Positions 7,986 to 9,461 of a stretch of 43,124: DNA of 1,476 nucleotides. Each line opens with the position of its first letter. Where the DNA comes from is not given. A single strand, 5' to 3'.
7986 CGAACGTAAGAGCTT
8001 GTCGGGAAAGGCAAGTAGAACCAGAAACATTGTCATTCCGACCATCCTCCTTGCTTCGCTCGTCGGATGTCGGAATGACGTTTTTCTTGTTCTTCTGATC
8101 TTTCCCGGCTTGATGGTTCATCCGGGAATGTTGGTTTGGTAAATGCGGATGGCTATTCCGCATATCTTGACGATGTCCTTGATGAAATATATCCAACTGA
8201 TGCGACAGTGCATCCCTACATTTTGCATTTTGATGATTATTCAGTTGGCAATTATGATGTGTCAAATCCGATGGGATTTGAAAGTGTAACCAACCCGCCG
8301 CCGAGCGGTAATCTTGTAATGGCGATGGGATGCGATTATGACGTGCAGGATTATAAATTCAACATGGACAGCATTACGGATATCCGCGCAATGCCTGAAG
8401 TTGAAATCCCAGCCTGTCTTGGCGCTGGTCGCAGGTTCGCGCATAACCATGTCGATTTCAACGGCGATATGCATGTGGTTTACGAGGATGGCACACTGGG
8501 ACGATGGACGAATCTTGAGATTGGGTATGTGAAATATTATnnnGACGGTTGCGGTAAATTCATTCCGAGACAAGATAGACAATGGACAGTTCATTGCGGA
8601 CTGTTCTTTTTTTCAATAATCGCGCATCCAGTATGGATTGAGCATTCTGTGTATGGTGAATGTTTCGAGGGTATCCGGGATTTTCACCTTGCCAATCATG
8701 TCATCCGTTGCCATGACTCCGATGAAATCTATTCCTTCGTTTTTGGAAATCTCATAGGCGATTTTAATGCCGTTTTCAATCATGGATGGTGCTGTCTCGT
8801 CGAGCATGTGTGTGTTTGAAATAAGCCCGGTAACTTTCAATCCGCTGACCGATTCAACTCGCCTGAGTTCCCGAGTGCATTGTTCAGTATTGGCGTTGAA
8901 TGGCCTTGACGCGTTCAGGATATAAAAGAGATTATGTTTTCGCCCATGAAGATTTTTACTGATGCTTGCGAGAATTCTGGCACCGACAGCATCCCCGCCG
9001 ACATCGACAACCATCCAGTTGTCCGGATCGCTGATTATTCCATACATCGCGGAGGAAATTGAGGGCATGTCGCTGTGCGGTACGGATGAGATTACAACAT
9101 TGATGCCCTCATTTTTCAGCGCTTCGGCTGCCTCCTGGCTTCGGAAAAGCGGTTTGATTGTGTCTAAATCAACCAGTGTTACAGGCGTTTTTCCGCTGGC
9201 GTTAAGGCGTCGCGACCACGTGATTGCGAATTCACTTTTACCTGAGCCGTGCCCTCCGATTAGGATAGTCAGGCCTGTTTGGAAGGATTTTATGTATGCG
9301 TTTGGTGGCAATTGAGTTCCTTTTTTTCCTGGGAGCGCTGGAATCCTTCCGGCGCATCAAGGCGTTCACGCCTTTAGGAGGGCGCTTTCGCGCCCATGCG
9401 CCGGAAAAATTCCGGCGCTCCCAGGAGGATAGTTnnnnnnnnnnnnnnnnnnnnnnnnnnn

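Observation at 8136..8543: Orphan internal fragment of the lipoprotein family just outside the right inverted repeat, resembling a silent cassette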

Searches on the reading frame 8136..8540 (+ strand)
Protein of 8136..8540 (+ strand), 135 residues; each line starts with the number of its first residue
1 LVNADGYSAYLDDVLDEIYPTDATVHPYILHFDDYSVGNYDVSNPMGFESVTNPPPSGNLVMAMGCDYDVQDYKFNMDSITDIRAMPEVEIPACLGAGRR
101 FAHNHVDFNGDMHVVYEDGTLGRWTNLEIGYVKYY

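Call 12: search_protein_families(library=pfam, proteins=[window:8136-8540:+], max_evalue=0.01)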
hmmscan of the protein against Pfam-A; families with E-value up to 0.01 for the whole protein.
window:8136-8540:+ (135 aa): 0 families

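Call 13: find_homologous_proteins(query=window:8136-8540:+, max_evalue=0.01)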
Query window:8136-8540:+ (135 aa): 1 proteins with E <= 0.01 among 4 candidates.
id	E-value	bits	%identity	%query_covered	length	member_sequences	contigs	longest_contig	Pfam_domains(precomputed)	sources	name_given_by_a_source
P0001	1.2e-56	208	100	67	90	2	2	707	-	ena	-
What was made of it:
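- Tried and rejected: Word-indexed protein search with the 135-aa ORF found only its own 90-aa version (call 13).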

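Call 15: find_encoding_contigs(protein=P0001, flank=10000)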
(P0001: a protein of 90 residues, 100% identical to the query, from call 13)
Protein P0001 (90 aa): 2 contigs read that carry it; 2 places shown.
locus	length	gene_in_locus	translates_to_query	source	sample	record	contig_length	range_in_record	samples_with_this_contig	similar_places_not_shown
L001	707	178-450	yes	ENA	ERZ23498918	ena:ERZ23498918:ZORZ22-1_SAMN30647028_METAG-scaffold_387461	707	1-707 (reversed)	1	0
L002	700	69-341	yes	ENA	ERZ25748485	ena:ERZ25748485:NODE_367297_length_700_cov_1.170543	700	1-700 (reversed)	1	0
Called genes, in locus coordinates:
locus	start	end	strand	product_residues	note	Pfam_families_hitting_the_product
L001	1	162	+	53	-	?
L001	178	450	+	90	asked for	-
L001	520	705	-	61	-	?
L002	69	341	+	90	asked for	-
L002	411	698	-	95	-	?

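Call 35: search_protein_representatives(protein=window:8136-8540:+)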
Query: 135 residues. Proteins with E-value up to 0.001 (for the whole library): 116; up to 1e-10: 81; up to 1e-30: 23. The best 116 are listed.
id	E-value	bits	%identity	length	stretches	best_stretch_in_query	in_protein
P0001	3.7e-57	208.3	100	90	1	46-135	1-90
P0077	4.7e-47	175.6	63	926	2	2-82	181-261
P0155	2.7e-37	144.0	79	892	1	2-82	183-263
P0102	5.1e-37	143.0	80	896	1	1-82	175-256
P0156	6.0e-36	139.6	75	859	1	1-83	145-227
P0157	9.5e-36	138.9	81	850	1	1-78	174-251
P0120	9.4e-35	135.7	75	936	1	2-80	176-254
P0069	1.3e-34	135.2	77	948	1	1-77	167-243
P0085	1.5e-34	135.0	66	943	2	1-82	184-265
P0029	3.5e-34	133.8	78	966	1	1-78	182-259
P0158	7.6e-34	132.8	76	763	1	1-79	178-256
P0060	9.4e-34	132.5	76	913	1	1-82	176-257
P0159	1.4e-33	131.9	77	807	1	1-78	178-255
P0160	1.7e-33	131.6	73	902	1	1-79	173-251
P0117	2.1e-33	131.3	73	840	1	2-82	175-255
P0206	1.3e-12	64.0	53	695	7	106-134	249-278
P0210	7.6e-11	58.2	52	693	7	105-134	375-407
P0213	2.3e-09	53.4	52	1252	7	100-134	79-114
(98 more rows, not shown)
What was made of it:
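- Tried and rejected: The exhaustive phmmer search (call 35) was needed to reveal the tail homology.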

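Call 36: search_protein_families(library=pfam, proteins=[P0206, P0210, P0213], max_evalue=0.1)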
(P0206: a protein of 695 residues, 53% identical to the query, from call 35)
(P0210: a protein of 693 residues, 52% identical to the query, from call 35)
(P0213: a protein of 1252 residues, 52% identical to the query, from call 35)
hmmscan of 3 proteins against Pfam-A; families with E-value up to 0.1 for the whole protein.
P0206 (695 aa): 4 families
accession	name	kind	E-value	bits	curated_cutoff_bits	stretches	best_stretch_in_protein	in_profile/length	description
PF06739.17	SBBP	-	1.4e-06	28.6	20.5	0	72-84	17-29/38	Beta-propeller repeat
PF14076.12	DUF4258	-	1.6e-06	28.7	25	0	182-207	38-63/71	Domain of unknown function (DUF4258)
PF18938.6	aRib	-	0.016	15.4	27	0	55-90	25-59/71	Atypical Rib domain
PF01835.25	MG2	-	0.03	15.1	32.8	0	446-496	37-85/96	MG2 domain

P0210 (693 aa): 4 families
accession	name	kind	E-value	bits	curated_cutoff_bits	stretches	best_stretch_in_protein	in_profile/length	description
PF14076.12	DUF4258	-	0.00037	21.2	25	0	432-456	39-63/71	Domain of unknown function (DUF4258)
PF06739.17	SBBP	-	0.0066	16.8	20.5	0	432-449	12-29/38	Beta-propeller repeat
PF23044.1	SH3-C_UBE2O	-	0.0085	16.4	21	0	135-150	32-47/68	UBE2O, ubiquitin binding SH3-C domain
PF00729.24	Viral_coat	-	0.034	14.4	23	0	69-94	90-115/207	Viral coat protein (S domain)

P0213 (1252 aa): 4 families
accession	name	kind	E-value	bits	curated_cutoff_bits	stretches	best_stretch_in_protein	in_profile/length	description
PF11495.14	Regulator_TrmB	-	0.063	13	22.2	0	1143-1194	105-156/233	Archaeal transcriptional regulator TrmB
PF07705.17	CARDB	-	0.078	13.6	22.7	0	776-839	20-80/101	CARDB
PF00746.26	Gram_pos_anchor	-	0.082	13.3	20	0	721-750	13-42/43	LPXTG cell wall anchor motif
PF02883.26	Alpha_adaptinC2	-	0.09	13.5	27.6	0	762-848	9-99/111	Adaptin C-terminal domain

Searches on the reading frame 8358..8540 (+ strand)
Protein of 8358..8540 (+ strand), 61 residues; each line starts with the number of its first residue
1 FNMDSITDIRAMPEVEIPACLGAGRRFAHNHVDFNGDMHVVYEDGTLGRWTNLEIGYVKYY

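Call 62: find_related_loci(query=window:8358-8540:+, collection=metagenome_contigs, flank=5000)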
Query seq(61 aa) (61 aa) in metagenome_contigs; peptide patterns used: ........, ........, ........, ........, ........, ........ (x = any residue, [..] = any of these).
257 stretches matched a pattern; 2 encode a relative of the query (tblastn E <= 1e-3); 2 distinct loci.
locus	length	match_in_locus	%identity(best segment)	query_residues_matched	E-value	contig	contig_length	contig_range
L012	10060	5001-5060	60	33-52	1e-6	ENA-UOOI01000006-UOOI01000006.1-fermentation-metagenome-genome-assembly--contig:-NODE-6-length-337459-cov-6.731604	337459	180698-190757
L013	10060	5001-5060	60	33-52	1e-6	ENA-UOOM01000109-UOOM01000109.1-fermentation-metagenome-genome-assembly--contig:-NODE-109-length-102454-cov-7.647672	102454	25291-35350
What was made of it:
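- Tried and rejected: A metagenome_contigs scan with the tail found only distant blade matches, L012 and L013 (call 62).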

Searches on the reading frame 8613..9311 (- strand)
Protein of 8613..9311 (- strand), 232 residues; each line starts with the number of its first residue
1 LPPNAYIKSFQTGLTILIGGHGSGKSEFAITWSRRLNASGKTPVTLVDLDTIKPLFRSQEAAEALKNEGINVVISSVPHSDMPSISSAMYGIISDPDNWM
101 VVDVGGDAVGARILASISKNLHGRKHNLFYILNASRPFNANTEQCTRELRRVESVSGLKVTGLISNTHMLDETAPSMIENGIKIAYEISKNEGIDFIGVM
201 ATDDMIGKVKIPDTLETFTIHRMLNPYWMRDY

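Call 12: search_protein_families(library=pfam, proteins=[window:8613-9311:-], max_evalue=0.01)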
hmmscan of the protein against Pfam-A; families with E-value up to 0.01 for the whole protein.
window:8613-9311:- (232 aa): 1 family
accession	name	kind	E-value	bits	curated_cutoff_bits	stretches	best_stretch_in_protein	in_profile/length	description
PF01656.29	CbiA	-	0.004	17.5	25.4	1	16-170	3-115/125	CobQ/CobB/MinD/ParA nucleotide binding domain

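Call 17: find_encoding_contigs(protein=window:8616-9311:-, flank=10000)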
Protein seq(232 aa) (232 aa): no gene with exactly this product is on record in the collection.

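Call 25: find_related_loci(query=window:8616-9311:-, collection=genome_contigs, flank=10000)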
Query seq(232 aa) (232 aa) in genome_contigs; peptide patterns used: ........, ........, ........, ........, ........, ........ (x = any residue, [..] = any of these).
82 stretches matched a pattern, but none encodes a relative of the query by tblastn (E <= 1e-3).
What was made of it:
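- Tried and rejected: A genome_contigs scan with the 232-aa neighbour found nothing (call 25).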

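Call 26: find_homologous_proteins(query=window:8616-9311:-, max_evalue=1e-10)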
Query seq(232 aa) (232 aa): 33 proteins with E <= 1e-10 among 1545 candidates.
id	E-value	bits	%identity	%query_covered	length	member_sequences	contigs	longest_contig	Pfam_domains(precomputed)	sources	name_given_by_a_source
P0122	1.5e-139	481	91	100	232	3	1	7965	-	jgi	jgi:hypothetical protein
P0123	7.1e-137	472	90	100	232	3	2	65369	-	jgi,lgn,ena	-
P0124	2.1e-131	454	88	100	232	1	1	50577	-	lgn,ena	-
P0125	3.7e-111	388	75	100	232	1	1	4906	-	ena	-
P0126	9.7e-109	380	74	100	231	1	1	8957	-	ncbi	ncbi:MAG: hypothetical protein ABIG42_01795 [bacterium]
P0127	9.0e-107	374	74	100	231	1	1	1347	-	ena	-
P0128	1.3e-106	373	73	100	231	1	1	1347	-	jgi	-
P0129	5.9e-101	355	69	100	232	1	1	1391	-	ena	-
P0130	1.6e-98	347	69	100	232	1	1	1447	-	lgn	-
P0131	5.2e-95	335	66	100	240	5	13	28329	-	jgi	jgi:hypothetical protein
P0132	1.7e-93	330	66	98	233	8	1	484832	-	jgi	-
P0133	4.8e-87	309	61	96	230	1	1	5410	-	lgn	-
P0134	9.0e-86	305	62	100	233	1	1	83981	-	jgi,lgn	jgi:energy-coupling factor transporter ATP-binding protein EcfA2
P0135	1.3e-81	292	61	94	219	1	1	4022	-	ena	-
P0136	9.8e-33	132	40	76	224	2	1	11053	PF10609.16,PF01656.30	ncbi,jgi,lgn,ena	-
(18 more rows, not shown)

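Call 27: find_encoding_contigs(protein=P0123, flank=10000, max_places=3)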
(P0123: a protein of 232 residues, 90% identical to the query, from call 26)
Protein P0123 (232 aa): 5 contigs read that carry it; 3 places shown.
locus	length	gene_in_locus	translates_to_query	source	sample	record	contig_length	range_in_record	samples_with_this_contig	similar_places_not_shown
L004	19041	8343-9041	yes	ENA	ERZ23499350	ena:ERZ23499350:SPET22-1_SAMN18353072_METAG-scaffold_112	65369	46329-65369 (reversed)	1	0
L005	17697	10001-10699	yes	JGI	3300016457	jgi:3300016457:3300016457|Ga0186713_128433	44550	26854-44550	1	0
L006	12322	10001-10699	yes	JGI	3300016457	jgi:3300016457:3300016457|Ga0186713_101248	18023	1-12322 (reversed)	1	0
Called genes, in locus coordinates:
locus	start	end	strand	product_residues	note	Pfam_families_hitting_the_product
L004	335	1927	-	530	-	PF01841:Transglut_core (weak)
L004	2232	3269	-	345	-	PF02638:GHL10, PF13200:DUF4015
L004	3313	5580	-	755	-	PF02927:CelD_N (weak), PF00759:Glyco_hydro_9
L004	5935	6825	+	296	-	PF01513:NAD_kinase, PF20143:NAD_kinase_C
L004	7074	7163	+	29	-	-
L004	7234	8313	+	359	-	PF06071:YchF-GTPase_C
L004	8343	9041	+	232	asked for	-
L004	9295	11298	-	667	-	PF13360:PQQ_2 (weak), PF13570:Beta-prop_ACSF4 (weak)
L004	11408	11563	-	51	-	-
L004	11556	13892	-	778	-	-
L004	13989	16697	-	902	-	PF18911:PKD_4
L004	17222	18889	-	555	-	PF01368:DHH, PF02272:DHHA1, PF17768:RecJ_OB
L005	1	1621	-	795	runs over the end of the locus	PF02927:CelD_N (weak), PF00759:Glyco_hydro_9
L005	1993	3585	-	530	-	PF01841:Transglut_core (weak)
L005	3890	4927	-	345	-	PF02638:GHL10, PF13200:DUF4015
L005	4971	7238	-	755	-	PF02927:CelD_N (weak), PF00759:Glyco_hydro_9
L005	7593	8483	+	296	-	PF01513:NAD_kinase, PF20143:NAD_kinase_C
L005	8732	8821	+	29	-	-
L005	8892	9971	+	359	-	PF06071:YchF-GTPase_C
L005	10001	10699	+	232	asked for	-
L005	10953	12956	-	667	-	PF13360:PQQ_2 (weak), PF13570:Beta-prop_ACSF4 (weak)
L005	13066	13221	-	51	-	-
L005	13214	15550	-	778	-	-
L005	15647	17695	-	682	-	?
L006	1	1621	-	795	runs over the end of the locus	PF02927:CelD_N (weak), PF00759:Glyco_hydro_9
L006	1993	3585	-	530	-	PF01841:Transglut_core (weak)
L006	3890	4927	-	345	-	PF02638:GHL10, PF13200:DUF4015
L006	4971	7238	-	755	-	PF02927:CelD_N (weak), PF00759:Glyco_hydro_9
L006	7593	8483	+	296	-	PF01513:NAD_kinase, PF20143:NAD_kinase_C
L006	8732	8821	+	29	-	-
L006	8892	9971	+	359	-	PF06071:YchF-GTPase_C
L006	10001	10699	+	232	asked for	-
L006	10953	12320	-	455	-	?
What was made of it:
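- On Pseudogene / gene remnant: L004, L005 and L006 lack a slot-4 gene altogether (call 27).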

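Call 28: find_encoding_contigs(protein=P0124, flank=10000, max_places=3)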
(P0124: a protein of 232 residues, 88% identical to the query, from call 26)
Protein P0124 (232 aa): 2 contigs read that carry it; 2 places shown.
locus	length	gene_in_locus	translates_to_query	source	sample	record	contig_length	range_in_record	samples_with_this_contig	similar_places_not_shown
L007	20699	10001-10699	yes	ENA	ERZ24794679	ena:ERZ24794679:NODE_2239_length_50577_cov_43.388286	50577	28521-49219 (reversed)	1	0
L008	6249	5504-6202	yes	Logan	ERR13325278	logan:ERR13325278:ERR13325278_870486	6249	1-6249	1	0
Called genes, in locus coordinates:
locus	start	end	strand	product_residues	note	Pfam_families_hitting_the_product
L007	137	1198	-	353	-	PF13489:Methyltransf_23, PF13847:Methyltransf_31, PF08241:Methyltransf_11, PF08242:Methyltransf_12, PF13649:Methyltransf_25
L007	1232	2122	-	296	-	PF01513:NAD_kinase, PF20143:NAD_kinase_C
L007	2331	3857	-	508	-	PF02321:OEP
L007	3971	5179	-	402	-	PF12704:MacB_PCD, PF02687:FtsX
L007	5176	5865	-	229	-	PF00005:ABC_tran, PF02463:SMC_N (faint), PF13304:AAA_21 (faint)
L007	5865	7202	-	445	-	PF25917:BSH_RND, PF25954:Beta-barrel_RND_2, PF25990:Beta-barrel_YknX, PF25967:RND-MFP_C, PF25975:CzcB_C (weak), PF25989:YknX_C (weak)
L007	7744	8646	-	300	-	PF01619:Pro_dh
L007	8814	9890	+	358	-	PF06071:YchF-GTPase_C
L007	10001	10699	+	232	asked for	-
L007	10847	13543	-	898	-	-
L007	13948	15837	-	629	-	-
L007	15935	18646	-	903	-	PF18911:PKD_4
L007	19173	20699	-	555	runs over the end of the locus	PF01368:DHH, PF02272:DHHA1, PF17768:RecJ_OB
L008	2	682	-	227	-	?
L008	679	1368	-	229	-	PF00005:ABC_tran, PF02463:SMC_N (faint), PF13304:AAA_21 (faint)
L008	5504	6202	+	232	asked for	-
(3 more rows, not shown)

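Call 29: find_encoding_contigs(protein=P0122, flank=10000, max_places=3)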
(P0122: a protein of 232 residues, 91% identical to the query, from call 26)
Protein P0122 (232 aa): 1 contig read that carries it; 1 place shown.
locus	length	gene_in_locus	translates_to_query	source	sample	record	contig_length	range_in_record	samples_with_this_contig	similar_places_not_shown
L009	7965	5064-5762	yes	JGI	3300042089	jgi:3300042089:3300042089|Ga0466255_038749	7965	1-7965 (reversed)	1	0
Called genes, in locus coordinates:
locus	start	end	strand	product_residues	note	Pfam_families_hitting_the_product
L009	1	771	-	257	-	?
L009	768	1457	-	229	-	PF00005:ABC_tran, PF02463:SMC_N (weak), PF13304:AAA_21 (faint)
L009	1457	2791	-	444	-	PF25917:BSH_RND, PF25954:Beta-barrel_RND_2, PF25990:Beta-barrel_YknX, PF25967:RND-MFP_C, PF25975:CzcB_C, PF25989:YknX_C (weak)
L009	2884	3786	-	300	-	PF01619:Pro_dh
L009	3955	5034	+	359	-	PF06071:YchF-GTPase_C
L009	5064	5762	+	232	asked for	-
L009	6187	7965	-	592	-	?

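Call 36: search_protein_families(library=pfam, proteins=[L009:6190-7938:-], max_evalue=0.1)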
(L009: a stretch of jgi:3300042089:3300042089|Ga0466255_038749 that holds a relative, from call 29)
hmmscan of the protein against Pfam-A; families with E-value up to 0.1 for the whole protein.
L009:6190-7938:- (583 aa): 0 families

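Call 50: find_encoding_contigs(protein=P0126, flank=10000, max_places=2)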
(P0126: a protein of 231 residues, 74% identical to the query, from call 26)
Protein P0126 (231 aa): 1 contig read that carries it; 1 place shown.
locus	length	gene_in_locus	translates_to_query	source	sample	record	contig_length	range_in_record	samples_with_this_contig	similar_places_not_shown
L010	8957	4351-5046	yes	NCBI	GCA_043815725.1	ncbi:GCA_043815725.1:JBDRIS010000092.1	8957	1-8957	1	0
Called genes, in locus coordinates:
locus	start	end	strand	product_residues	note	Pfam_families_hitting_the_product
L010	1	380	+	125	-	PF04343:DUF488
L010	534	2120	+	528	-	PF00361:Proton_antipo_M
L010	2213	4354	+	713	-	PF04932:Wzy_C, PF07719:TPR_2 (faint)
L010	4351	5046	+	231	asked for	-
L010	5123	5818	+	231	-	-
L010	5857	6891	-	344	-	PF07584:BatA, PF00092:VWA, PF13519:VWA_2, PF06707:DUF1194 (weak)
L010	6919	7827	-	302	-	PF06707:DUF1194 (faint), PF00092:VWA, PF13519:VWA_2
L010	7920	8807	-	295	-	PF01882:DUF58, PF13519:VWA_2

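Call 51: find_encoding_contigs(protein=P0132, flank=10000, max_places=2)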
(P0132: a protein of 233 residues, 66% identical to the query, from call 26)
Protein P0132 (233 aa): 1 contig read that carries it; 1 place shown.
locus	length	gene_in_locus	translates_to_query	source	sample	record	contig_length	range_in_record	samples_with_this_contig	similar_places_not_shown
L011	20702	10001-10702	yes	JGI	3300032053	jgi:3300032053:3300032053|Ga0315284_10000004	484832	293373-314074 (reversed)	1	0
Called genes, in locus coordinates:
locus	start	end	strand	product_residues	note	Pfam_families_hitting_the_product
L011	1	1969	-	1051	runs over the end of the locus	PF00583:Acetyltransf_1, PF13302:Acetyltransf_3 (weak), PF13673:Acetyltransf_10 (weak), PF13508:Acetyltransf_7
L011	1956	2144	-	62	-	-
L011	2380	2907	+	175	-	PF01661:Macro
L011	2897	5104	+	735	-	-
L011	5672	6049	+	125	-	PF01694:Rhomboid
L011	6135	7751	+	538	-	PF00361:Proton_antipo_M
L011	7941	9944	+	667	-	PF04932:Wzy_C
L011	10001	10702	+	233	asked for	-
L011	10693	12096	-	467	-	-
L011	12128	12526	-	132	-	PF03652:RuvX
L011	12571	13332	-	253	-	-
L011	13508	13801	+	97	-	-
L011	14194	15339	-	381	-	PF13439:Glyco_transf_4, PF20706:GT4-conflict, PF00534:Glycos_transf_1, PF13692:Glyco_trans_1_4, PF13524:Glyco_trans_1_2 (weak)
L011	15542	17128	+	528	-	PF02310:B12-binding, PF04055:Radical_SAM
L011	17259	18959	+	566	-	PF02310:B12-binding, PF04055:Radical_SAM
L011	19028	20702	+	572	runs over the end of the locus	PF01432:Peptidase_M3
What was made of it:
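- Tried and rejected: More distant relatives of the neighbour gene (L010, L011) are not syntenic, so they give no outgroup for the slot (calls 50, 51).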
